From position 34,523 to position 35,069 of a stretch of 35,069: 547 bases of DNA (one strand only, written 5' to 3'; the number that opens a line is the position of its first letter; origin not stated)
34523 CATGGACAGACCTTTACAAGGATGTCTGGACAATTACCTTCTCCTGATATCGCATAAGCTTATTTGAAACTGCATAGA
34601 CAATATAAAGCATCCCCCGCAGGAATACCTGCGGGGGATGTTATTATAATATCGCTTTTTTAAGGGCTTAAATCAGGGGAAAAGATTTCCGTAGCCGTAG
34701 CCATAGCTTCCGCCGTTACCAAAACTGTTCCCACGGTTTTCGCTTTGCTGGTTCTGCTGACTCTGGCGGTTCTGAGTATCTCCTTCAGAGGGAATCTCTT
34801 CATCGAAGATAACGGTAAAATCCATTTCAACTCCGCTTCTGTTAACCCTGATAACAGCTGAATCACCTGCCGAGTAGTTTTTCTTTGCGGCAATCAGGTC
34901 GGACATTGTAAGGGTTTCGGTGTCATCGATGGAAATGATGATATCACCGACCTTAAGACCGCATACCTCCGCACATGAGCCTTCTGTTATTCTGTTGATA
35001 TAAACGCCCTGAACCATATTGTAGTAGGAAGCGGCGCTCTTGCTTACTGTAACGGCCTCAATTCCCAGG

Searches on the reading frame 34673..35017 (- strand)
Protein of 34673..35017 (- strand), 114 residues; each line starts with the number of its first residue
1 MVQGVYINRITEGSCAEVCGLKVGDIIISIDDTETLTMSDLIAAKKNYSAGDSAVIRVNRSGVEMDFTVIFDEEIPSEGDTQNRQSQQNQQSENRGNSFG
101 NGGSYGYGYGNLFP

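Call 13: search_protein_families(library=pfam, proteins=[window:34673-35017:-])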
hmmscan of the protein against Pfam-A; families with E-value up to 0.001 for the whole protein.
window:34673-35017:- (114 aa): 3 families
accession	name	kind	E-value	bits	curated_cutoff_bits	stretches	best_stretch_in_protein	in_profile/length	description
PF17820.7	PDZ_6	-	2.4e-09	37.2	27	1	7-46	2-41/54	PDZ domain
PF13180.12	PDZ_2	-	7.3e-09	36.2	27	1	4-69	13-78/80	PDZ domain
PF00595.29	PDZ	-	6e-08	33.4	23.2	1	3-52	25-74/81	PDZ domain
